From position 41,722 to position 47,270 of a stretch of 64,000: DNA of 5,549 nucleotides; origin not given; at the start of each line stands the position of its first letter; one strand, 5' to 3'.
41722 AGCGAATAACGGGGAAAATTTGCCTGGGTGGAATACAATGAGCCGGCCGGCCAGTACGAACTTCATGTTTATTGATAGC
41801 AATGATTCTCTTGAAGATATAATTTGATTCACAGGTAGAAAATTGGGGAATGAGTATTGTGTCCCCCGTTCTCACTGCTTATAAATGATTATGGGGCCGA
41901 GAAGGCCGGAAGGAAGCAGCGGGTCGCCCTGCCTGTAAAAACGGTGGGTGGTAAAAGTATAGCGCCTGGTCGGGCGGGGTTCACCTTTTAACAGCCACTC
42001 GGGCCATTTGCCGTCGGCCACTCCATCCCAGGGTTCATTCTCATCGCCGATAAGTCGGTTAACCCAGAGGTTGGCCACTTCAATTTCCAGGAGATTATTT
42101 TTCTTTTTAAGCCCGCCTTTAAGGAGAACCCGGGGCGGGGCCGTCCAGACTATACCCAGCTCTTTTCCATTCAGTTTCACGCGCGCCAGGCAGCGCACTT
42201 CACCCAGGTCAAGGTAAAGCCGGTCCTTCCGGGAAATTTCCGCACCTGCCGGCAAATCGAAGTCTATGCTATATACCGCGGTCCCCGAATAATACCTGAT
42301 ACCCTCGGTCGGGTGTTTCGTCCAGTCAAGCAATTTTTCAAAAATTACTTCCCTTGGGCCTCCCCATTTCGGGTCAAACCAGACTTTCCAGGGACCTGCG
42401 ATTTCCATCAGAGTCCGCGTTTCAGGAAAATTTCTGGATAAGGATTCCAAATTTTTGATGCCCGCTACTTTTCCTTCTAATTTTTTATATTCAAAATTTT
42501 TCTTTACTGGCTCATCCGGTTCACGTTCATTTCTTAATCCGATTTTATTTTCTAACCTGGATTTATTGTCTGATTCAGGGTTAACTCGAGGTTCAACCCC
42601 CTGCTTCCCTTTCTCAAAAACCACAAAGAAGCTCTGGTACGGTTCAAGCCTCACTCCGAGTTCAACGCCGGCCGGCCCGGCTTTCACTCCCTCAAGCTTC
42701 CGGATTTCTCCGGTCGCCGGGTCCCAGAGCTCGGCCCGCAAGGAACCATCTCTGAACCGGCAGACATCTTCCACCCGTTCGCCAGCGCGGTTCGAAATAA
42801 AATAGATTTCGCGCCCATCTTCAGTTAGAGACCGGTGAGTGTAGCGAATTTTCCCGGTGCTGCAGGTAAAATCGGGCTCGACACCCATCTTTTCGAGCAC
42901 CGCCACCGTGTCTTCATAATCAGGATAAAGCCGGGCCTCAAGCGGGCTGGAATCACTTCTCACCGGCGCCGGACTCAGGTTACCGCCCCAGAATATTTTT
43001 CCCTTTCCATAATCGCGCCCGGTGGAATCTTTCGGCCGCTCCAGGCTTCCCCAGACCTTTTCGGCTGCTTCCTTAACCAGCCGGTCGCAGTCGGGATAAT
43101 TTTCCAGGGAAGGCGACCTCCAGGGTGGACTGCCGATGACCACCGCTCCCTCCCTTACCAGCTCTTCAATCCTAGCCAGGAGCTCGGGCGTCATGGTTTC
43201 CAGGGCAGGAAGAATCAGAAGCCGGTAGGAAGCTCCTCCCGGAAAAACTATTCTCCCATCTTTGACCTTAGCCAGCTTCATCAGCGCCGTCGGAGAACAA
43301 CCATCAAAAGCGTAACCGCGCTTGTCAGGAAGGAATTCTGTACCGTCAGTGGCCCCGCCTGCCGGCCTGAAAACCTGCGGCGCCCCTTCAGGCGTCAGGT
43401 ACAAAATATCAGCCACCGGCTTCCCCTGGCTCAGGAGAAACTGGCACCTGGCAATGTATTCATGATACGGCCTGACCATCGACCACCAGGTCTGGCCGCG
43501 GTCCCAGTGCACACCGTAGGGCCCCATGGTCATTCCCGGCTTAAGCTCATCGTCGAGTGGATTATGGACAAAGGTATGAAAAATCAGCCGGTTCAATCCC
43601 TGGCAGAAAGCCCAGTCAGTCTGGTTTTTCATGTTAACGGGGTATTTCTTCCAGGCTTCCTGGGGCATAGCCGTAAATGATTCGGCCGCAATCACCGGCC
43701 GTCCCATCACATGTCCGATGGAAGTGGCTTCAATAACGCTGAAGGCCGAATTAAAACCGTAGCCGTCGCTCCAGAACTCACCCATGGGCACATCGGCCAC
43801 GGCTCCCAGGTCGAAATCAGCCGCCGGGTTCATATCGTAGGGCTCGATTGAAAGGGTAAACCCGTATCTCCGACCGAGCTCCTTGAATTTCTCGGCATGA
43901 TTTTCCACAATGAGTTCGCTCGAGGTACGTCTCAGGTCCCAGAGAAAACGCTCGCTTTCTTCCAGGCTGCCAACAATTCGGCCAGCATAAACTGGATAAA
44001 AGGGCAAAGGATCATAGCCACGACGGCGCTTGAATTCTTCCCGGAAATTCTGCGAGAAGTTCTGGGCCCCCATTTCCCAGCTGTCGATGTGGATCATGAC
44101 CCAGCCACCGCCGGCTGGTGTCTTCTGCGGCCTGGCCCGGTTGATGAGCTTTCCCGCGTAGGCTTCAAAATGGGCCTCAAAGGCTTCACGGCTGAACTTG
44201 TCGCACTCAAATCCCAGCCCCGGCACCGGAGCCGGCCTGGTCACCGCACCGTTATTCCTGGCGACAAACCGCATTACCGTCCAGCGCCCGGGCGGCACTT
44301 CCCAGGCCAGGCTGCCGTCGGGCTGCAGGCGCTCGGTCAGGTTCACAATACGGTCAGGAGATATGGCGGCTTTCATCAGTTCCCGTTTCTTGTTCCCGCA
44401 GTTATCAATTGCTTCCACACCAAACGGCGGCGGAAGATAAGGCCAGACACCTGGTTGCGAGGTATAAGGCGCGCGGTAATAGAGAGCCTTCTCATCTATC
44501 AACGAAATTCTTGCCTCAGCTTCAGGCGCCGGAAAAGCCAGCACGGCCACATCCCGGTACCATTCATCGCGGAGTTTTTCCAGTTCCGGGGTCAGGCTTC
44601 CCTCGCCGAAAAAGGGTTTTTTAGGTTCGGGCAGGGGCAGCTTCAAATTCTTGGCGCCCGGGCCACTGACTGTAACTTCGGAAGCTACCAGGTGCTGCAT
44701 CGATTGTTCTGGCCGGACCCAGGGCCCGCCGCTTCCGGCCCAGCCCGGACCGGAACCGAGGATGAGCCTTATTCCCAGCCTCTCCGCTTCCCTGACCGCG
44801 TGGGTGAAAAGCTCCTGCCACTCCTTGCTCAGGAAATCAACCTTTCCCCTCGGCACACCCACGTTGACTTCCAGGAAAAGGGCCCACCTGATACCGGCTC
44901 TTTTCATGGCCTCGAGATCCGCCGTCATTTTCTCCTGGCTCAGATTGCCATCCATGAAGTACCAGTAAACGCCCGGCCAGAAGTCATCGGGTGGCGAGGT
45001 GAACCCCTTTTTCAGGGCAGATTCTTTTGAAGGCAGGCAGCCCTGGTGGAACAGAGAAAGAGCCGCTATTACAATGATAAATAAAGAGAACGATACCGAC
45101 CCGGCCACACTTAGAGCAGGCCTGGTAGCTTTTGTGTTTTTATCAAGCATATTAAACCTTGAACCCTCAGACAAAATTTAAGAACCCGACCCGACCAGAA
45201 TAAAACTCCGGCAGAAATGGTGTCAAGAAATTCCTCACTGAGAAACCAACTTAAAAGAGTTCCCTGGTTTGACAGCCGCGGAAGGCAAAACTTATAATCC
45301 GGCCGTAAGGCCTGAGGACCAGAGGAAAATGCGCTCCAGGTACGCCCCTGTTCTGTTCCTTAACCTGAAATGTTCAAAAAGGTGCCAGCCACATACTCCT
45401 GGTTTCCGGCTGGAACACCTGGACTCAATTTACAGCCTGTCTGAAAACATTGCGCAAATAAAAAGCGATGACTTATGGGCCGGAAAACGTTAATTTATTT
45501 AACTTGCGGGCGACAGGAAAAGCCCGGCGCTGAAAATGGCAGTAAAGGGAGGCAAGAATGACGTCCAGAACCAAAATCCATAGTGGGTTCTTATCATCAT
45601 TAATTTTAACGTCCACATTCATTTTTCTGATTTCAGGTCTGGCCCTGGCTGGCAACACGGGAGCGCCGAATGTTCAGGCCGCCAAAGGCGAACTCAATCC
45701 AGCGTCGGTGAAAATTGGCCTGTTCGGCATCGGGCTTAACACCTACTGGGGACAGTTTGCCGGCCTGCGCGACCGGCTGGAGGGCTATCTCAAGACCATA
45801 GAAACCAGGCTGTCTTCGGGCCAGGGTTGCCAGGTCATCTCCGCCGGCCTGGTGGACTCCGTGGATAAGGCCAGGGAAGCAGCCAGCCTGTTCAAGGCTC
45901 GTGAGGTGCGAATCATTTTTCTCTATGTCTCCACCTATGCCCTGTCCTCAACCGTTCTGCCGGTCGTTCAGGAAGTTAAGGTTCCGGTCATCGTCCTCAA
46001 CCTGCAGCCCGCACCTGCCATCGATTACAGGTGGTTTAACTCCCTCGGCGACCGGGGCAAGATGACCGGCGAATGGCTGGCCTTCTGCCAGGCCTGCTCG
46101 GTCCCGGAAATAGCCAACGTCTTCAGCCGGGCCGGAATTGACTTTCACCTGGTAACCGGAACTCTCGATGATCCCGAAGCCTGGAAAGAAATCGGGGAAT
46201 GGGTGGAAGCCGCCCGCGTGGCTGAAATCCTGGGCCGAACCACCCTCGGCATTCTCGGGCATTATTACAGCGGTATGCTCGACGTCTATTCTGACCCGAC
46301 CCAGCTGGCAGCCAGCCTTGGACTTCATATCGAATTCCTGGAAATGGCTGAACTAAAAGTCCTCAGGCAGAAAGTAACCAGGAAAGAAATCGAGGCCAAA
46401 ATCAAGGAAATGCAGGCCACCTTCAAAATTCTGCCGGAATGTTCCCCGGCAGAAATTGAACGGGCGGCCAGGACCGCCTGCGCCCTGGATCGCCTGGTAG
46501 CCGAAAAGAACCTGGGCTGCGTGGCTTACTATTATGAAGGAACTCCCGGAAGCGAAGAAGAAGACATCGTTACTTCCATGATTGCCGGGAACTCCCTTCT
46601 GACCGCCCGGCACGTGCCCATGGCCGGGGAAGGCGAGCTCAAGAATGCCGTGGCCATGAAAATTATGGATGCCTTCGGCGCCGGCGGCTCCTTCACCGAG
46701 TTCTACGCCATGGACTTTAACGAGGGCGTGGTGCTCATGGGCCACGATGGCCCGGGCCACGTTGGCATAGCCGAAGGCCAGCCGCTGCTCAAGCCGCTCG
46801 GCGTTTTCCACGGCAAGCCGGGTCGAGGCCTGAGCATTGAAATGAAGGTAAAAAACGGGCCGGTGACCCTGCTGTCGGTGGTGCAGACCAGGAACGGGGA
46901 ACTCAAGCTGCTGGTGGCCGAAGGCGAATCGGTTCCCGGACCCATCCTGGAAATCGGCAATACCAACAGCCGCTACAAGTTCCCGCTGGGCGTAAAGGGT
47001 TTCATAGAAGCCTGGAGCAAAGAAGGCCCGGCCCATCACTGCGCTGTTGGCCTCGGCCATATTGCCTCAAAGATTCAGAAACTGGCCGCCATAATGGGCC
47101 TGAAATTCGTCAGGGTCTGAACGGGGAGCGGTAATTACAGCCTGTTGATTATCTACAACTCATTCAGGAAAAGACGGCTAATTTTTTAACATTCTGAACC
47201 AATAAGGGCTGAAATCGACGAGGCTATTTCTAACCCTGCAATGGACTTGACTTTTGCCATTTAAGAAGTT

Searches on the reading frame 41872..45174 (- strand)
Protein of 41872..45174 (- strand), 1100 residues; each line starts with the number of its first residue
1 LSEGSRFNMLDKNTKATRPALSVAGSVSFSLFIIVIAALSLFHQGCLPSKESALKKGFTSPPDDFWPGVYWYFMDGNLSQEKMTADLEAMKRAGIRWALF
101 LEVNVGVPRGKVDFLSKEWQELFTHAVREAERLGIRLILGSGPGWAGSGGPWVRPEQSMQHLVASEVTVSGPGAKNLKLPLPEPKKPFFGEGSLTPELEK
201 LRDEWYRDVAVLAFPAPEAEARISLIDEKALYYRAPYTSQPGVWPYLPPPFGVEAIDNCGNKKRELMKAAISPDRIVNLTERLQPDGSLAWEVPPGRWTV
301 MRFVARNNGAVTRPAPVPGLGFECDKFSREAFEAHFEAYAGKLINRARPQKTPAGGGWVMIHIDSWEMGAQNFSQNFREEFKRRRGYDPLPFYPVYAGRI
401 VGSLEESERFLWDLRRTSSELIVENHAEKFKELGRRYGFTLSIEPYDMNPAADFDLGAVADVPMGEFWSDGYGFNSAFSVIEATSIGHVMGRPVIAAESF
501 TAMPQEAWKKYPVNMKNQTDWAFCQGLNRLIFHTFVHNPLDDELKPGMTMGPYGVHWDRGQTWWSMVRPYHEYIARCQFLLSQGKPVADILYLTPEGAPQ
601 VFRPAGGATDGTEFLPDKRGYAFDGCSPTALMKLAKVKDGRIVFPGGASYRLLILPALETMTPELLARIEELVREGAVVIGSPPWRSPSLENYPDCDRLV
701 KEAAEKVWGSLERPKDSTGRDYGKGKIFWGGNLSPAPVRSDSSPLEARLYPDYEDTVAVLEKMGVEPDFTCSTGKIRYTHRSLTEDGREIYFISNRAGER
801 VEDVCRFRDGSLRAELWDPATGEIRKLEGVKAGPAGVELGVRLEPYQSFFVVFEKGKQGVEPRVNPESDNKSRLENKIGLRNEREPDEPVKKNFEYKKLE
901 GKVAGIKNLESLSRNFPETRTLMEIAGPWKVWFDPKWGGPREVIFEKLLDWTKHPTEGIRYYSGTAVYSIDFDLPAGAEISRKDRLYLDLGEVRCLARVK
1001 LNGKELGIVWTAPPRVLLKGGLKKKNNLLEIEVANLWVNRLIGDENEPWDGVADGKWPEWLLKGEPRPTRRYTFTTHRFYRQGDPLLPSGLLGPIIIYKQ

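Call 8: search_protein_families(library=pfam, proteins=[window:41872-45174:-], max_evalue=0.0001)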
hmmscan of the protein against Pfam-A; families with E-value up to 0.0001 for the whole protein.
window:41872-45174:- (1100 aa): 1 family
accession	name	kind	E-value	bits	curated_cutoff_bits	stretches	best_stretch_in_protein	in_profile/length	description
PF17132.9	Glyco_hydro_106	-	3.2e-171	571.9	29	1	60-827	2-739/743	alpha-L-rhamnosidase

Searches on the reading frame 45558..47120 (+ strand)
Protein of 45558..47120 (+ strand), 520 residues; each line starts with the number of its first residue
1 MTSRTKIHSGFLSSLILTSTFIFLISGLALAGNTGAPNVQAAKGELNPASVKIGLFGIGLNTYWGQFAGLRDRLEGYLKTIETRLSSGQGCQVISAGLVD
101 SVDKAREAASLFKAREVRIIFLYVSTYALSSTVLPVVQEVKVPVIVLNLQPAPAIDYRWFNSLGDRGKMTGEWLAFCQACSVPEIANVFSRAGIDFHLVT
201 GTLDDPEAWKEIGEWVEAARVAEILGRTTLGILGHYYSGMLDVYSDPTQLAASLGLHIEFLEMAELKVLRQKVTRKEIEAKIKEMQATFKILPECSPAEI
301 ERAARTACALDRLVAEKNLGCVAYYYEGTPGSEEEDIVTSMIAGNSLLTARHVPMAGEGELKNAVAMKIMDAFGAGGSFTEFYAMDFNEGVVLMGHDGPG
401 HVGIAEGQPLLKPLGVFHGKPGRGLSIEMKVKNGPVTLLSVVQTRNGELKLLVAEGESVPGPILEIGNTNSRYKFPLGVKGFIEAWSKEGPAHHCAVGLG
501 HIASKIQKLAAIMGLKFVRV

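Call 8: search_protein_families(library=pfam, proteins=[window:45558-47120:+], max_evalue=0.0001)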
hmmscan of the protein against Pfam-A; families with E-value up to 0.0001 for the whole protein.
window:45558-47120:+ (520 aa): 2 families
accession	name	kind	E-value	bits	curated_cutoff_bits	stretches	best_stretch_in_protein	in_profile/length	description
PF11762.14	Arabinose_Iso_C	-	4.7e-09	36.6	25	1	377-515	2-143/144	L-arabinose isomerase C-terminal domain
PF02952.23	Fucose_iso_C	-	1.8e-07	31.4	29.3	1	426-517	42-139/143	L-fucose isomerase, C-terminal domain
